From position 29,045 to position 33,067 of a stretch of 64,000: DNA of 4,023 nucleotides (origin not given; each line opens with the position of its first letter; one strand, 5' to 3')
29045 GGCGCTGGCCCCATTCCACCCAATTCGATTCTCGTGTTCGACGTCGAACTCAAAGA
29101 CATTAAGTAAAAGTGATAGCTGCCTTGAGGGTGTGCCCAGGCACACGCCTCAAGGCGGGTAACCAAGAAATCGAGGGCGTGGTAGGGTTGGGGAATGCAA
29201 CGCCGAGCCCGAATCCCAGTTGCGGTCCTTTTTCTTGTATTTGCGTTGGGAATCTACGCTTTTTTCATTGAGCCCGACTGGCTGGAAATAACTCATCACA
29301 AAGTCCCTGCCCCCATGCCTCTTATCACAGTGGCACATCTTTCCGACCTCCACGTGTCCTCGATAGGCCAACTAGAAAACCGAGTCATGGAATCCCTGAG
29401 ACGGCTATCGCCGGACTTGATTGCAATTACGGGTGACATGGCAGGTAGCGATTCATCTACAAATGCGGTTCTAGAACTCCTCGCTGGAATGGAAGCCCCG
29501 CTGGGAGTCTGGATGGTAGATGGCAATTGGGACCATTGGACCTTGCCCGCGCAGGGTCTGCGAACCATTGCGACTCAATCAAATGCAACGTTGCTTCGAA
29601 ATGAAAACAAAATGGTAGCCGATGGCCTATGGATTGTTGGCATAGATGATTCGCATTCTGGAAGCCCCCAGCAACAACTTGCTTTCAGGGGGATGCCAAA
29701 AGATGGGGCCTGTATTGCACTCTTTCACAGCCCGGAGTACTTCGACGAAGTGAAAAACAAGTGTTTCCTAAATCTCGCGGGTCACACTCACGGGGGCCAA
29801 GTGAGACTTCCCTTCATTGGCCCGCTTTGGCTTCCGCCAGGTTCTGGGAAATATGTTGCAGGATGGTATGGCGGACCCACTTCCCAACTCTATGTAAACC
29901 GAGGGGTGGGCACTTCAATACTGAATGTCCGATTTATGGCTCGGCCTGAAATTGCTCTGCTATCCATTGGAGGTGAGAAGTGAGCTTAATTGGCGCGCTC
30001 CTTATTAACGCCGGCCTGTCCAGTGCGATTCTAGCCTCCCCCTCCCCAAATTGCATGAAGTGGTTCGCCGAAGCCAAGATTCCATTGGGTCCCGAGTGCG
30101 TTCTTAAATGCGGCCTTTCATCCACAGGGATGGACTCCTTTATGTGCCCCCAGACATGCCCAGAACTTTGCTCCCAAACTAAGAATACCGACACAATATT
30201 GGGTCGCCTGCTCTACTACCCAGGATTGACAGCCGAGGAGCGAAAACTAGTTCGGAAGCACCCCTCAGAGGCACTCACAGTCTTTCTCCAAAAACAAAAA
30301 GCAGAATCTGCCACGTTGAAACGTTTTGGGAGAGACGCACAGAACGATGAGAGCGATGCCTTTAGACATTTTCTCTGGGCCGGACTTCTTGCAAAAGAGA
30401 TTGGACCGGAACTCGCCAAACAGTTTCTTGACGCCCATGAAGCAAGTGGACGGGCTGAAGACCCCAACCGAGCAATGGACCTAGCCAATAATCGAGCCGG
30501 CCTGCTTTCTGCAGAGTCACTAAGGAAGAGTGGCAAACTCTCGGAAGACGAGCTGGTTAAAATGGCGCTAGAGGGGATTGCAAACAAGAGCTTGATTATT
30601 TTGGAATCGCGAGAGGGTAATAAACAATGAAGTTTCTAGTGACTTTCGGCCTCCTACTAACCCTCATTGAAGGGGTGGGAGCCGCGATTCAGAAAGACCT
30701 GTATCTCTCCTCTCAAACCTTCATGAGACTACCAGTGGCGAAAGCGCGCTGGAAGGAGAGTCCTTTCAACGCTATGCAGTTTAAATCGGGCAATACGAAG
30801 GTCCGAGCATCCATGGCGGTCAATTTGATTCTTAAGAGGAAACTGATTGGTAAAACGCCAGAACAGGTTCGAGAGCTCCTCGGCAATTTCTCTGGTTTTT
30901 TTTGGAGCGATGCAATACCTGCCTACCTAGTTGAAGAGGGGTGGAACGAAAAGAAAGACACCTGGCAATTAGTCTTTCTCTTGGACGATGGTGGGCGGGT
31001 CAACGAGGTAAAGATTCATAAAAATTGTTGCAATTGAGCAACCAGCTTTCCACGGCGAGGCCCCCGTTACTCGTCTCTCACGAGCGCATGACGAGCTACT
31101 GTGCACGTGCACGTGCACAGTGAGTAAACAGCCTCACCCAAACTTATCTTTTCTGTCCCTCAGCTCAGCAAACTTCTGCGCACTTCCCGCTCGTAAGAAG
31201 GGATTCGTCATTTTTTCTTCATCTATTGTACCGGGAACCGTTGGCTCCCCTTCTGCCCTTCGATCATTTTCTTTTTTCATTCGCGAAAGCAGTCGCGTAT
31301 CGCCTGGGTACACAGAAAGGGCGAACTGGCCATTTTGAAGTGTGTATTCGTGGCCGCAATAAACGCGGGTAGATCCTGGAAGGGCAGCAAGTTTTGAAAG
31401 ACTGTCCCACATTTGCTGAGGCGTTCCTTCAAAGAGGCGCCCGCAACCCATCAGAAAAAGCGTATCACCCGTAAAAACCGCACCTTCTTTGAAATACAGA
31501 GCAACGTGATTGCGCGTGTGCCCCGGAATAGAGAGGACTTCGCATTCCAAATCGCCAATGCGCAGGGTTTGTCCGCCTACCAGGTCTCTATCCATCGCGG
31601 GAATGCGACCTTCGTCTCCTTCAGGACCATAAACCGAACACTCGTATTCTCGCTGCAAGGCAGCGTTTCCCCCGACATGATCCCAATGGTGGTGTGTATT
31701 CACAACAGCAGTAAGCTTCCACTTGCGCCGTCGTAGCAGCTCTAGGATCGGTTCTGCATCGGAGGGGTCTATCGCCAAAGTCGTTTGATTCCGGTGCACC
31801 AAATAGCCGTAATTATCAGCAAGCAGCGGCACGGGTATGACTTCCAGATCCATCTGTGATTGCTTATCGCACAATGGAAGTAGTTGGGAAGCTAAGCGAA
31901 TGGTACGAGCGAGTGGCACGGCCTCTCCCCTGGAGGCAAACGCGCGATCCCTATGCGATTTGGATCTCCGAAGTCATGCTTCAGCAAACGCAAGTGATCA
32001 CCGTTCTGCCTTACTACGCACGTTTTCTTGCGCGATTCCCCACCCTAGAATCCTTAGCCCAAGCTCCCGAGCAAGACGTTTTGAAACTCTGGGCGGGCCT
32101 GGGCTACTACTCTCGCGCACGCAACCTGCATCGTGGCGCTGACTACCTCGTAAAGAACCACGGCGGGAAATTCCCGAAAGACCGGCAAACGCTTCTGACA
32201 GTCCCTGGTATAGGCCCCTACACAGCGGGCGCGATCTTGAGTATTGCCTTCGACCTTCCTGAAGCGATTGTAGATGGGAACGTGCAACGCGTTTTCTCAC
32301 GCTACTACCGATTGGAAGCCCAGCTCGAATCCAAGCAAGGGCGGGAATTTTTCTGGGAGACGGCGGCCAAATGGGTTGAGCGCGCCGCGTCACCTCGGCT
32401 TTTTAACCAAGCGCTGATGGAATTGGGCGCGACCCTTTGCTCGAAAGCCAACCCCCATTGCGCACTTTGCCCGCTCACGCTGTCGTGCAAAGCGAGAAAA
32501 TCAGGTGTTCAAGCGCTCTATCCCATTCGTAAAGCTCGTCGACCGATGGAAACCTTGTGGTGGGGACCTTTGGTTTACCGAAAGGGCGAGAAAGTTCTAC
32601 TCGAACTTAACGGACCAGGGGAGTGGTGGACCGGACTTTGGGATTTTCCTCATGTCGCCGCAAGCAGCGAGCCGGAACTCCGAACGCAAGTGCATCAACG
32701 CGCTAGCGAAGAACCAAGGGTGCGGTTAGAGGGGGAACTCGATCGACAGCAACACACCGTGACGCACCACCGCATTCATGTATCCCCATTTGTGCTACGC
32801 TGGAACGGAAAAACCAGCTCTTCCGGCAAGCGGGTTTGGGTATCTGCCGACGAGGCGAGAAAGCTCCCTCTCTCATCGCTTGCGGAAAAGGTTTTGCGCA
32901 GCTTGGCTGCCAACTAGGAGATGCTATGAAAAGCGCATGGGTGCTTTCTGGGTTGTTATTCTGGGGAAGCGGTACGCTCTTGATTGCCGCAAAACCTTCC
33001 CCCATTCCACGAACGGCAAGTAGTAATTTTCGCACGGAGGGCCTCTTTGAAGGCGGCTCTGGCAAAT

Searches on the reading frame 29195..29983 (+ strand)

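Call 70: search_protein_families(library=pfam, proteins=[window:29195-29983:+], max_evalue=0.001)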
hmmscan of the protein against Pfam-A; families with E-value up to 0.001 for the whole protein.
window:29195-29983:+ (262 aa): 2 families
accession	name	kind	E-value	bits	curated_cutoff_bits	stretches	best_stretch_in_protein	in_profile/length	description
PF00149.33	Metallophos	-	3.2e-07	31.4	21.5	1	45-199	2-189/191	Calcineurin-like phosphoesterase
PF12850.12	Metallophos_2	-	9.1e-07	29.4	27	1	45-157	2-91/154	Calcineurin-like phosphoesterase superfamily domain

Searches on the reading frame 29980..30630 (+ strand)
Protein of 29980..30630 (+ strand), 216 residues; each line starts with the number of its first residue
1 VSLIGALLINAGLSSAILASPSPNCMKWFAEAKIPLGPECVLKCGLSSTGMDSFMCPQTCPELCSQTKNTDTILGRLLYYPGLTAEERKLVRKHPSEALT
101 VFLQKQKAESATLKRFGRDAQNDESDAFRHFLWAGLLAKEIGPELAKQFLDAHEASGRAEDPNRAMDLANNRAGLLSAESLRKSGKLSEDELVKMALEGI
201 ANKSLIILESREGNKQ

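Call 70: search_protein_families(library=pfam, proteins=[window:29980-30630:+], max_evalue=0.001)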
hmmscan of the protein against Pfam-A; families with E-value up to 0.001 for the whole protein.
window:29980-30630:+ (216 aa): 1 family
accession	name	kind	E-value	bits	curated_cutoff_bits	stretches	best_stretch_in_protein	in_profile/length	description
PF22322.1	DUF6973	-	5.3e-21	74.9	27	1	89-197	2-117/124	Domain of unknown function (DUF6973)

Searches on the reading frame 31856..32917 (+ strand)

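Call 71: search_protein_families(library=pfam, proteins=[window:31856-32917:+], max_evalue=0.001)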
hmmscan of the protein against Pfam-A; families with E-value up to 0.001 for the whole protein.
window:31856-32917:+ (353 aa): 4 families
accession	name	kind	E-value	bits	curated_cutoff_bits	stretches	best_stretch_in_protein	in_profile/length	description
PF00730.31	HhH-GPD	-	1.1e-22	80.9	26.2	1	37-168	1-104/108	HhH-GPD superfamily base excision DNA repair protein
PF14815.12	NUDIX_4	-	3.9e-12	46.4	35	1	240-348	4-112/113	NUDIX domain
PF00633.29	HHH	-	1.8e-08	34.3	24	1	102-130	2-30/30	Helix-hairpin-helix motif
PF14520.12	HHH_5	-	8.4e-05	23.4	27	0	112-145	3-36/57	Helix-hairpin-helix domain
